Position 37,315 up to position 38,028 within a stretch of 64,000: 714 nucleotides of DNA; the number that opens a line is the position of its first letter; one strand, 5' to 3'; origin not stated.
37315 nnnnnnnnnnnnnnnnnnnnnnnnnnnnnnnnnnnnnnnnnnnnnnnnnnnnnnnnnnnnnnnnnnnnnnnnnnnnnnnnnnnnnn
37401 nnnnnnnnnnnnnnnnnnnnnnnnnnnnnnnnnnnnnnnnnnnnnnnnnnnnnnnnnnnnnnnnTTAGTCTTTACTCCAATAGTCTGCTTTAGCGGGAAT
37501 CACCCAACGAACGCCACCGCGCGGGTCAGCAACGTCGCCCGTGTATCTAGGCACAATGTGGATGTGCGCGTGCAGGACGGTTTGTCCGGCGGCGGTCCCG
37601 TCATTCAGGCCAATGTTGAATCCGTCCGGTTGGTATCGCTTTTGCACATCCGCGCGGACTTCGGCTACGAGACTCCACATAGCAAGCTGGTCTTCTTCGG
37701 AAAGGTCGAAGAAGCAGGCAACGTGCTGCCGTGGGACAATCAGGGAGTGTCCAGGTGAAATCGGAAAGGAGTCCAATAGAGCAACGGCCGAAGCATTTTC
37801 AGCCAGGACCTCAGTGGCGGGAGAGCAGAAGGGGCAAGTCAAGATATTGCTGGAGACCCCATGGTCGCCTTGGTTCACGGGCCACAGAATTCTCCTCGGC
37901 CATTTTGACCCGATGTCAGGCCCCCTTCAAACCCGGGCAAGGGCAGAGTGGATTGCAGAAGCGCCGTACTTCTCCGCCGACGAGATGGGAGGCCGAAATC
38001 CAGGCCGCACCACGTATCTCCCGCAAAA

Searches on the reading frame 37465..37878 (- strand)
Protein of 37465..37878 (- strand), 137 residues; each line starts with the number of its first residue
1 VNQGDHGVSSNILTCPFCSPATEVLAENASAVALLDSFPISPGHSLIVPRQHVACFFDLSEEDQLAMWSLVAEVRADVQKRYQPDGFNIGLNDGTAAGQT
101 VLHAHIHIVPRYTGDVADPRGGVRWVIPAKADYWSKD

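Call 3: search_protein_families(library=pfam, proteins=[window:37465-37878:-], max_evalue=0.1)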
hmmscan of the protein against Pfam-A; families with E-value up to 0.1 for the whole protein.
window:37465-37878:- (137 aa): 4 families
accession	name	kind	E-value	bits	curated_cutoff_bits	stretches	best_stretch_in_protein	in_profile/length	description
PF01230.28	HIT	-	9e-24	84.4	21.5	1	23-113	7-97/98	HIT domain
PF11969.13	DcpS_C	-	9.2e-09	36.2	24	1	21-109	13-100/114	Scavenger mRNA decapping enzyme C-term binding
PF19327.4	Ap4A_phos_N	-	0.00067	19.6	23.1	1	29-110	89-159/177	Ap4A phosphorylase N-terminal domain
PF16285.10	DUF4931_N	-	0.015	15.8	24.1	1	9-109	14-119/124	Domain of unknown function (DUF4931) N-terminal domain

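Call 4: search_protein_families(library=padloc, proteins=[window:37465-37878:-], max_evalue=0.1)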
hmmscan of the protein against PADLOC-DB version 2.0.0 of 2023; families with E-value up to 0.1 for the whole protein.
window:37465-37878:- (137 aa): 1 family
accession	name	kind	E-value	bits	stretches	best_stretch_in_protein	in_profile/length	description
PDLC00441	ThsC2|ThsC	-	1.9e-12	45.2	1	42-109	46-113/148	HIT family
